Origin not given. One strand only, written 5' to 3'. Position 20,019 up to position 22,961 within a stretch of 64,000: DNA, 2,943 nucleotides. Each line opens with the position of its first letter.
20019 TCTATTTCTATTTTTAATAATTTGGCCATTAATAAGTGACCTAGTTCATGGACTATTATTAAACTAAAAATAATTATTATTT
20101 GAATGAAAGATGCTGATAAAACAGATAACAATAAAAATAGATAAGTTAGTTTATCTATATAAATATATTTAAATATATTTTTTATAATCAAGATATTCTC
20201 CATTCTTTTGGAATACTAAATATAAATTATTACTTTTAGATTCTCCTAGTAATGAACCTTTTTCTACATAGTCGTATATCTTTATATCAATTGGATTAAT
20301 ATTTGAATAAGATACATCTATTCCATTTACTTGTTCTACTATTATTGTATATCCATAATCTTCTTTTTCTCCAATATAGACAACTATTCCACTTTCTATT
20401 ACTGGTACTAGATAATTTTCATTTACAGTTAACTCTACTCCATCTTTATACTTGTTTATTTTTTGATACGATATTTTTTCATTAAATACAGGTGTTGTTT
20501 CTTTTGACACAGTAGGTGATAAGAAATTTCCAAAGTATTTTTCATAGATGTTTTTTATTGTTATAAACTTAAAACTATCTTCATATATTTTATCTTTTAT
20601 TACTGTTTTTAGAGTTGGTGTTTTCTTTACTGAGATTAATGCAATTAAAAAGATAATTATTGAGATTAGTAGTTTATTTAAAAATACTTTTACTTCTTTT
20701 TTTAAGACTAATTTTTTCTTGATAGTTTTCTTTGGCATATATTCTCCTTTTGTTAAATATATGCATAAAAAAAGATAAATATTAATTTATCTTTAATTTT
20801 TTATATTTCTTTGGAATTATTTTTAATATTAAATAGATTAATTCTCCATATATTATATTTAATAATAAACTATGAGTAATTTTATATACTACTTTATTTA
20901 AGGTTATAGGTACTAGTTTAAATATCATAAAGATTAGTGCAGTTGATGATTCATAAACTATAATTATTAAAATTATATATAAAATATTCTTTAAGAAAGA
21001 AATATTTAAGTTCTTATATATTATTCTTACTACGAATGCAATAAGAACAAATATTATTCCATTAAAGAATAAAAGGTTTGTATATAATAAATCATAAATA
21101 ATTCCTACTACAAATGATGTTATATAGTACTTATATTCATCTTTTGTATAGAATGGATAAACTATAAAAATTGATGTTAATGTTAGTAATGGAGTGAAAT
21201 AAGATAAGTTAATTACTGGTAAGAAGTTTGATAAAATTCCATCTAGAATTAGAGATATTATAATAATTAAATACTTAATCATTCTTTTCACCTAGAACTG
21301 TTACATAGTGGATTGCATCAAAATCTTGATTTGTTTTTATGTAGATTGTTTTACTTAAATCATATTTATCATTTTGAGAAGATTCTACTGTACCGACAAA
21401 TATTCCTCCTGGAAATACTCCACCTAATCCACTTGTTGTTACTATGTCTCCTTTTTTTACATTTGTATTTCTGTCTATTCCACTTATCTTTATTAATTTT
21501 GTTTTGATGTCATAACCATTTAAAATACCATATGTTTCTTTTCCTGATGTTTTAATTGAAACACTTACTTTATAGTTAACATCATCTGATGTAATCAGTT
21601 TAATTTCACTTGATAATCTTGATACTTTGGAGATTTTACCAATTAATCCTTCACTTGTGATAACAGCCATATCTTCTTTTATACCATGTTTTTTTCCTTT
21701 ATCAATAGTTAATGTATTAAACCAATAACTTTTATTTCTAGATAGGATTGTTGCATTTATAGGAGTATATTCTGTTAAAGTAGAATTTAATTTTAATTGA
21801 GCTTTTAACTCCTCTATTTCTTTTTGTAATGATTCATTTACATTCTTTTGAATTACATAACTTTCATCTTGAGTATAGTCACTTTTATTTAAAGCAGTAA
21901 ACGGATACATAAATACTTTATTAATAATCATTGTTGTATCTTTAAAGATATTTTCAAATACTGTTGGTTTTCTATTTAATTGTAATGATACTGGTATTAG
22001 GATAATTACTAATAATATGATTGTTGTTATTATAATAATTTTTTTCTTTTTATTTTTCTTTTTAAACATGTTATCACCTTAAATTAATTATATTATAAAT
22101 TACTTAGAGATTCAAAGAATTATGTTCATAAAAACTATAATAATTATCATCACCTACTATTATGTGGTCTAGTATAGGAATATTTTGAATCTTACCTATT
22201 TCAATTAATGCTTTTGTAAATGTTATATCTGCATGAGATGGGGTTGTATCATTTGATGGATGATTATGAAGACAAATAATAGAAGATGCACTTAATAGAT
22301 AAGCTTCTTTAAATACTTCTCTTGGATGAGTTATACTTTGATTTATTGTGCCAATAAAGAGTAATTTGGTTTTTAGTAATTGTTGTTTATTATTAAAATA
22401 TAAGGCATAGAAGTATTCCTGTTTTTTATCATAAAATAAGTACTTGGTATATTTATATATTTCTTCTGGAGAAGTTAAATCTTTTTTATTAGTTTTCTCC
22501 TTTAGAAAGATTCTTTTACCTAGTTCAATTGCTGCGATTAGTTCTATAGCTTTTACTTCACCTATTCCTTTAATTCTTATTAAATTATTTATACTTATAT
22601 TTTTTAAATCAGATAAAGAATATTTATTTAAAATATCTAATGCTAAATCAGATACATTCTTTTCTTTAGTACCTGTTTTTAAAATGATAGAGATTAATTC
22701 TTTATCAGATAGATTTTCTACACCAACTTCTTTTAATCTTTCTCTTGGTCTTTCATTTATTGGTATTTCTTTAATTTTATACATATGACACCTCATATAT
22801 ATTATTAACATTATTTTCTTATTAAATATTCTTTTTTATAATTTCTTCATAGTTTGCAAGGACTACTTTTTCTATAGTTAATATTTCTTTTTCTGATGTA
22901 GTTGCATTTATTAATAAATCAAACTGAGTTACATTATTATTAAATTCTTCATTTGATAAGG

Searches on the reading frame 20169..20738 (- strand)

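Call 10: search_protein_families(library=pfam, max_evalue=0.00001, proteins=[window:20169-20738:-])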
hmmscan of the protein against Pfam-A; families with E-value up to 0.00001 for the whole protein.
window:20169-20738:- (189 aa): 1 family
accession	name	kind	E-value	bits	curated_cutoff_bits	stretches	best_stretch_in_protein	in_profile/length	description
PF01551.29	Peptidase_M23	-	1.7e-10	41.4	28.7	1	97-181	2-92/96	Peptidase family M23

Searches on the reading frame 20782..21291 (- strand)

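Call 11: search_protein_families(library=pfam, max_evalue=0.00001, proteins=[window:20782-21291:-])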
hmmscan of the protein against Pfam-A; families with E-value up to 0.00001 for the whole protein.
window:20782-21291:- (169 aa): 1 family
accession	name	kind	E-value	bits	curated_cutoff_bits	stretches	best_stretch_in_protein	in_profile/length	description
PF04093.17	MreD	-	1.3e-07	32.3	24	1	2-157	2-152/158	rod shape-determining protein MreD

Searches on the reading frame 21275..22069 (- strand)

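Call 11: search_protein_families(library=pfam, max_evalue=0.00001, proteins=[window:21275-22069:-])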
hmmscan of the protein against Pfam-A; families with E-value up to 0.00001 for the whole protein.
window:21275-22069:- (264 aa): 1 family
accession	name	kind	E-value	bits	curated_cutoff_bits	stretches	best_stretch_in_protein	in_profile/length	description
PF04085.20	MreC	-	8.4e-43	146.1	28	1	108-259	1-146/147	Rod shape-determining protein MreC, barrel core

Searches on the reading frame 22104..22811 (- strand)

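Call 11: search_protein_families(library=pfam, max_evalue=0.00001, proteins=[window:22104-22811:-])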
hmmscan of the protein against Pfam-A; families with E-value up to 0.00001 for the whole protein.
window:22104-22811:- (235 aa): 2 families
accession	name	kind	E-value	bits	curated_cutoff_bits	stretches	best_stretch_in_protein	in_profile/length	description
PF04002.20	RadC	-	2.5e-41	140.8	22.1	1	112-230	1-119/121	RadC-like JAB domain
PF20582.4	UPF0758_N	-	4.3e-25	88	27.1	1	13-89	1-77/77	UPF0758 N-terminal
